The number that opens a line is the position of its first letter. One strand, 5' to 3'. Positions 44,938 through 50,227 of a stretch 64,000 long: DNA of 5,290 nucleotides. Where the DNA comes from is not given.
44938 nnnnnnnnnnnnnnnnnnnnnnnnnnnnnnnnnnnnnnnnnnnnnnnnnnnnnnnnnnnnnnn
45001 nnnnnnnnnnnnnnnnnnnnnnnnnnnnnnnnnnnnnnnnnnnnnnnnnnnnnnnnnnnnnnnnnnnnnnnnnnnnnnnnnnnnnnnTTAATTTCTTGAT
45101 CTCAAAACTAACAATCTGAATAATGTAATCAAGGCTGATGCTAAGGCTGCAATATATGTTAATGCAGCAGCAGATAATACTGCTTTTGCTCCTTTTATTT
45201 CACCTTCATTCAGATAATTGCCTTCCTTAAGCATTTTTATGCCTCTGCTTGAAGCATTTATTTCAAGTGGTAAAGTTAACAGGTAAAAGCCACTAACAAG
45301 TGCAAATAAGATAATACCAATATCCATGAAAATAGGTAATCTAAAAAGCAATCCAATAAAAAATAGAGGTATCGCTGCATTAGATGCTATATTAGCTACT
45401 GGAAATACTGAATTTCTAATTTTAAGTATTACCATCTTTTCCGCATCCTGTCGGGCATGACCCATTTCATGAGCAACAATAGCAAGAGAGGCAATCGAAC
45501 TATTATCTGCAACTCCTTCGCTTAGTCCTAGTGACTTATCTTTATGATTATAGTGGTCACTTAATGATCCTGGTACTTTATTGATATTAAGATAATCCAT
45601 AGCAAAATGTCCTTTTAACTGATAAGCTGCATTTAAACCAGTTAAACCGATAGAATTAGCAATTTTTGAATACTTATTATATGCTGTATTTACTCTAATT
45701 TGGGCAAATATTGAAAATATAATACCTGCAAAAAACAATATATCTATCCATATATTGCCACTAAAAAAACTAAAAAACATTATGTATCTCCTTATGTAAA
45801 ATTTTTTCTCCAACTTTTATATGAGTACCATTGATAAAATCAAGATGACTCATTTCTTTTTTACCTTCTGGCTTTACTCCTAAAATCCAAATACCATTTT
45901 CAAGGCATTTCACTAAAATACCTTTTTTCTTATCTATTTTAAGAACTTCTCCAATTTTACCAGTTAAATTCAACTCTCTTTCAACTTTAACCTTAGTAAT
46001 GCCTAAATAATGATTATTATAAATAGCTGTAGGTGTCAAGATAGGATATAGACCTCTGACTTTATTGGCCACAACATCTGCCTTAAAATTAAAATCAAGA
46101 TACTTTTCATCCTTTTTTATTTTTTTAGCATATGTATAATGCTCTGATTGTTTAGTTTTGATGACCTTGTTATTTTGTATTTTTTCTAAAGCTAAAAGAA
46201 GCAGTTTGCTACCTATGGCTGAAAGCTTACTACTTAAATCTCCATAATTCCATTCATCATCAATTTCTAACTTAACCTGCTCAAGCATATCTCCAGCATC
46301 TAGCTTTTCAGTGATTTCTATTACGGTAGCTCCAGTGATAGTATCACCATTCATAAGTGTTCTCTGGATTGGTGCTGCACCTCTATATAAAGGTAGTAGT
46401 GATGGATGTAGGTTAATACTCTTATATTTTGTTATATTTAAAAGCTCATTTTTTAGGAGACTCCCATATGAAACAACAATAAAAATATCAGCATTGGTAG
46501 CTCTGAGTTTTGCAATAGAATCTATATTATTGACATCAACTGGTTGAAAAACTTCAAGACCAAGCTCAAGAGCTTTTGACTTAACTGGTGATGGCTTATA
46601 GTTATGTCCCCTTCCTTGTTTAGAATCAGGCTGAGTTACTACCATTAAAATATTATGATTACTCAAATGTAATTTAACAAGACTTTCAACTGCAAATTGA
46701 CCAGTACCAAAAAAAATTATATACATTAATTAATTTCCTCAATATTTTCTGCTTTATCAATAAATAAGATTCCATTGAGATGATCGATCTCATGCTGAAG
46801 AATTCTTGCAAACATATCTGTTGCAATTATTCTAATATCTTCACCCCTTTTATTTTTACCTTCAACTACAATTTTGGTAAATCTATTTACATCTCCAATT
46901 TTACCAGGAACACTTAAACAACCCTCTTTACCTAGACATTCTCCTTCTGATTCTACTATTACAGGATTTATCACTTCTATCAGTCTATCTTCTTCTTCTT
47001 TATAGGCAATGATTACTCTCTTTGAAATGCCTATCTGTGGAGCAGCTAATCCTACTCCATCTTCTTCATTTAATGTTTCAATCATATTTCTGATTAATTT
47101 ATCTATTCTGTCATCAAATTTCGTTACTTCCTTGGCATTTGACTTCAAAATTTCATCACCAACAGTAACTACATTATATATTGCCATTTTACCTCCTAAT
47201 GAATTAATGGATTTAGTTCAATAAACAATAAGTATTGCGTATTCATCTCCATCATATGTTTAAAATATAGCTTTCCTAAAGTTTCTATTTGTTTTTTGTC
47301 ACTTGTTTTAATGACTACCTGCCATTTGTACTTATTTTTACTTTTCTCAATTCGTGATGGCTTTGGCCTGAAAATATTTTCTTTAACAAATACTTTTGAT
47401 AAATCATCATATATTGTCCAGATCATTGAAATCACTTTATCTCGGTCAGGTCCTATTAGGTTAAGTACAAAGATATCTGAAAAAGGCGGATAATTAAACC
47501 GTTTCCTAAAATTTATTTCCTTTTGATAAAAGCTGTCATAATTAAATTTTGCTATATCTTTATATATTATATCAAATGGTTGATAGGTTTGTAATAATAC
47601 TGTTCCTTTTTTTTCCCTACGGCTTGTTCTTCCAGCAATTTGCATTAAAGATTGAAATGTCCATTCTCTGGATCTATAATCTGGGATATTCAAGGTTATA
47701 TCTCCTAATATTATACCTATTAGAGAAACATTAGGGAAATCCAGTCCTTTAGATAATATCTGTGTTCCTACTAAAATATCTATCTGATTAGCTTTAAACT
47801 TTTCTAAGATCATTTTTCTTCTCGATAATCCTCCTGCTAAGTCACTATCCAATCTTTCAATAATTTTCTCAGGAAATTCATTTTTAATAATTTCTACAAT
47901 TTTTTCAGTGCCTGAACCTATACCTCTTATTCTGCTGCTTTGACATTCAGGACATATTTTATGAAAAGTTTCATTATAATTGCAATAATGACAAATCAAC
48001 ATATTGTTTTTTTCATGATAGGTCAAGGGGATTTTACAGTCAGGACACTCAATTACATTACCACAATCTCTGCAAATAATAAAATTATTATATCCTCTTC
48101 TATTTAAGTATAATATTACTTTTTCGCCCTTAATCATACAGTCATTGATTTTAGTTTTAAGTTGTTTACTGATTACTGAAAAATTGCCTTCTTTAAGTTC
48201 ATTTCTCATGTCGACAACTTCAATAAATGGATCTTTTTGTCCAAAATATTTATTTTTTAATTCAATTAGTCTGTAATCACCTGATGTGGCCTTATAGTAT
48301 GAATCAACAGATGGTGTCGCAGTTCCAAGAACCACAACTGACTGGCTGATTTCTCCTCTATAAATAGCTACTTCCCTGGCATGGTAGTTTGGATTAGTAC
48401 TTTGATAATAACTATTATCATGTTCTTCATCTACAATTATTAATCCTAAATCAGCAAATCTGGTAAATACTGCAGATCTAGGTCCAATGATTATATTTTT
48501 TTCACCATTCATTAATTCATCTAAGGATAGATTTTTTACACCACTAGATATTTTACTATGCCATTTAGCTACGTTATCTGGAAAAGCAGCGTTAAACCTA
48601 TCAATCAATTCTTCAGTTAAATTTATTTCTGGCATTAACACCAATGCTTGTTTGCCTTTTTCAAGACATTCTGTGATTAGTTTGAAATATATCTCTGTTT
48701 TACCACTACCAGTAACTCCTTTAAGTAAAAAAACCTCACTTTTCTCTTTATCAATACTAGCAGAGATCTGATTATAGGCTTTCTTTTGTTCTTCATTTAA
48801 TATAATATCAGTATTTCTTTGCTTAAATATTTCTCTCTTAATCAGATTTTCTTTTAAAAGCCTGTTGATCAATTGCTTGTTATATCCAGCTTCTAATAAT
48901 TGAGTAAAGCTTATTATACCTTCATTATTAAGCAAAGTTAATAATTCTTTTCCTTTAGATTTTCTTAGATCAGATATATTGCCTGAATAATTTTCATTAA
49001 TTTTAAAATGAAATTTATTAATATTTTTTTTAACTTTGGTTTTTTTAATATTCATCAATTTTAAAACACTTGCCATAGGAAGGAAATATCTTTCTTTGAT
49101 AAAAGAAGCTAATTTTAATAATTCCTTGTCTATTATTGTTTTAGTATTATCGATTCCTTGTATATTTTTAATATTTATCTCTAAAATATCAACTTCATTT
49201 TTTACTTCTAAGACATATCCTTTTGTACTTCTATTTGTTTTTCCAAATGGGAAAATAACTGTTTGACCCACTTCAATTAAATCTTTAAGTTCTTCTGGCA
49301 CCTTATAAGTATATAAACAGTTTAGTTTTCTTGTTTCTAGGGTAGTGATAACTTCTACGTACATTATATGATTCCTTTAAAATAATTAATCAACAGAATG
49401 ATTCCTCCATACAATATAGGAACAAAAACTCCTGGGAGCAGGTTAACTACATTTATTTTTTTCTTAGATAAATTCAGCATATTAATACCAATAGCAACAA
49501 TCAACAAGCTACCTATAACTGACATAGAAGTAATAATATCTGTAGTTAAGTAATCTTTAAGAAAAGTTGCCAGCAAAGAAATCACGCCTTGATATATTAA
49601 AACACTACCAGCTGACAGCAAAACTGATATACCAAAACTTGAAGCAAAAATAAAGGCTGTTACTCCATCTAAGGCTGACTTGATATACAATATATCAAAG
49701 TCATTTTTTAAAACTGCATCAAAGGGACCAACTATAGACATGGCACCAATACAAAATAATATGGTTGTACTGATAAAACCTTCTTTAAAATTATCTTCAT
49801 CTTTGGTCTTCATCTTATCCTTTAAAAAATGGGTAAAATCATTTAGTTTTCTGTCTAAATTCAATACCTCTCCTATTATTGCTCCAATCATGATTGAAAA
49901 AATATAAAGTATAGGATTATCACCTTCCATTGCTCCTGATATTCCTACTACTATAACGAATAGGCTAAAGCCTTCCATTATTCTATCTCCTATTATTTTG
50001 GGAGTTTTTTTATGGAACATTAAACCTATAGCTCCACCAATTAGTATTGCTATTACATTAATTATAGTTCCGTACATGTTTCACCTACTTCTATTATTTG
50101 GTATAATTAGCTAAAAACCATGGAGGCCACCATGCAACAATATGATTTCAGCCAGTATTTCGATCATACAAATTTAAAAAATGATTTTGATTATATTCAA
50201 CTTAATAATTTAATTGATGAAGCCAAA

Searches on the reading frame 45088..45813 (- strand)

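Call 48: search_protein_families(library=ncbifam, max_evalue=1e-20, proteins=[window:45088-45813:-])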
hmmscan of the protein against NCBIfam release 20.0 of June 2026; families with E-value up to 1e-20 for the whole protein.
window:45088-45813:- (241 aa): 0 families

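Call 55: search_protein_families(library=pfam, max_evalue=0.001, proteins=[window:45088-45813:-])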
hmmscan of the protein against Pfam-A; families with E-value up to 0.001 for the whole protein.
window:45088-45813:- (241 aa): 1 family
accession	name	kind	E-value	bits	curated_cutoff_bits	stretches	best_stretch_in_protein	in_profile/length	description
PF04298.18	Zn_peptidase_2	-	2.8e-69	233.4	27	1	25-237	3-216/218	Putative neutral zinc metallopeptidase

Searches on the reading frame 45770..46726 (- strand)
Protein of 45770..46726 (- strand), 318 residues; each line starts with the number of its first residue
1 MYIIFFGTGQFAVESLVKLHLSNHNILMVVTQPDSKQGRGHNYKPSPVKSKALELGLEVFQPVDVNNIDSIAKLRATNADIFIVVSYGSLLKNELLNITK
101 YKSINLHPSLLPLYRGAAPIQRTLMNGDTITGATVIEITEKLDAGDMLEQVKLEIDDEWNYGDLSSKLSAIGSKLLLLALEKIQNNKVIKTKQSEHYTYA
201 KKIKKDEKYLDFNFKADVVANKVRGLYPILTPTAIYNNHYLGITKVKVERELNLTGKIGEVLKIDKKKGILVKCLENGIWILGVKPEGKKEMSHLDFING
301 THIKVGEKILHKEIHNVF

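Call 48: search_protein_families(library=ncbifam, max_evalue=1e-20, proteins=[window:45770-46726:-])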
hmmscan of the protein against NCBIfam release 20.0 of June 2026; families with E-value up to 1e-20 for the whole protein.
window:45770-46726:- (318 aa): 3 families
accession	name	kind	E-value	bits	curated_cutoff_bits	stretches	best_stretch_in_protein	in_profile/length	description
TIGR00460.1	fmt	equivalog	2.2e-84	283.3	201.5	1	2-307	2-310/315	methionyl-tRNA formyltransferase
NF005998.1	PRK08125.1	equivalog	2.8e-35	121.8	777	1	8-303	8-304/649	bifunctional UDP-4-amino-4-deoxy-L-arabinose formyltransferase/UDP-glucuronic acid oxidase ArnA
NF005414.0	PRK06988.1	equivalog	4.1e-27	95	316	1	3-227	5-227/311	formyltransferase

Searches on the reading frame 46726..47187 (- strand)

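Call 48: search_protein_families(library=ncbifam, max_evalue=1e-20, proteins=[window:46726-47187:-])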
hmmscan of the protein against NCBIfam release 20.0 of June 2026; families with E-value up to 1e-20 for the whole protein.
window:46726-47187:- (153 aa): 6 families
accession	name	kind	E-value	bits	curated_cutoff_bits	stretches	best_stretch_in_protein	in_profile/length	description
NF001159.1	PRK00150.1-3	subfamily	4.2e-49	166.3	125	1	3-148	2-152/167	peptide deformylase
TIGR00079.1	pept_deformyl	equivalog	2.1e-48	163.9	103.95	1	5-149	3-150/161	peptide deformylase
NF011189.0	PRK14595.1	equivalog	5.5e-31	107.5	232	1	1-149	1-149/162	peptide deformylase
NF009483.0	PRK12846.1-4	equivalog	1.7e-30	106.1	267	1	1-145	1-155/193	peptide deformylase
NF009484.0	PRK12846.1-5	equivalog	5.9e-28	97.7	190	1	1-145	1-146/165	peptide deformylase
NF006670.0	PRK09218.1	equivalog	1.8e-24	86.3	162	1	11-141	9-135/136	peptide deformylase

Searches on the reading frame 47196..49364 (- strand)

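Call 48: search_protein_families(library=ncbifam, max_evalue=1e-20, proteins=[window:47196-49364:-])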
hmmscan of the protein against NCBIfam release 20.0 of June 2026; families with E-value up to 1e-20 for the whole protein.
window:47196-49364:- (722 aa): 13 families
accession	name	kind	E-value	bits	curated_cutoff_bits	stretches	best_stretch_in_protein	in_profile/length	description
NF004066.1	PRK05580.1-3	equivalog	1.7e-211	704.6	813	1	127-720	184-786/788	primosomal protein N'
TIGR00595.1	priA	equivalog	1.2e-163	545.4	230.35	1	213-702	1-491/509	replication restart helicase PriA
NF004068.0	PRK05580.1-5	equivalog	1.8e-161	539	1249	1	99-699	183-771/795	primosomal protein N'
NF004070.0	PRK05580.2-2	equivalog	1.5e-154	515.9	921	1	5-704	13-711/729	primosomal protein N'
NF004067.0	PRK05580.1-4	equivalog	5e-151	504.6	763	1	14-710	14-722/737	primosomal protein N'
NF004069.0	PRK05580.2-1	equivalog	1.5e-134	449.7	767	1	181-703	104-600/612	primosomal protein N'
NF004065.0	PRK05580.1-1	equivalog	1.6e-133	446.5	858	1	14-700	12-707/731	primosomal protein N'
NF004071.0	PRK05580.2-3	equivalog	8.8e-130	433.9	1105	1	10-649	22-662/735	primosomal protein N'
NF004072.0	PRK05580.2-4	equivalog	4.6e-129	431.6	1030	1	188-708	121-633/648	primosomal protein N'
NF011453.0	PRK14873.1-3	equivalog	6.3e-40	136.9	812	1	12-500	25-458/653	primosome assembly protein PriA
NF011452.0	PRK14873.1-2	equivalog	2.9e-33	115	980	1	280-628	271-608/708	primosomal protein N'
NF011455.0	PRK14873.1-5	equivalog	1.3e-27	96.4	969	1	219-632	171-582/675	primosomal protein N'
NF011454.0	PRK14873.1-4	equivalog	3.4e-24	85.1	951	1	222-500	157-440/651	primosomal protein N'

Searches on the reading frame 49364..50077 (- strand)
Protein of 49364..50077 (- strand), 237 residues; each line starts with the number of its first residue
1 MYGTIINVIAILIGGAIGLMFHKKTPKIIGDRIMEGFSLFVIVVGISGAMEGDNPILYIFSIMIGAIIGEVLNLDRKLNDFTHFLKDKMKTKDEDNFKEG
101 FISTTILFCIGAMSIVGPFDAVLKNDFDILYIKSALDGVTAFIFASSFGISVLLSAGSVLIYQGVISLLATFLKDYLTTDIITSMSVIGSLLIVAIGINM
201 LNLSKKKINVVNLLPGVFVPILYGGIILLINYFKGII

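Call 48: search_protein_families(library=ncbifam, max_evalue=1e-20, proteins=[window:49364-50077:-])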
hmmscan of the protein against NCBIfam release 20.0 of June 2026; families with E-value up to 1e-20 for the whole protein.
window:49364-50077:- (237 aa): 0 families

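Call 55: search_protein_families(library=pfam, max_evalue=0.001, proteins=[window:49364-50077:-])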
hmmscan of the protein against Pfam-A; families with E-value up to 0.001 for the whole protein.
window:49364-50077:- (237 aa): 1 family
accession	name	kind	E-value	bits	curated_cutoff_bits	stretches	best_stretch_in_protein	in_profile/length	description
PF04474.17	DUF554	-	8e-73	245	25.1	1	3-222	2-217/220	Protein of unknown function (DUF554)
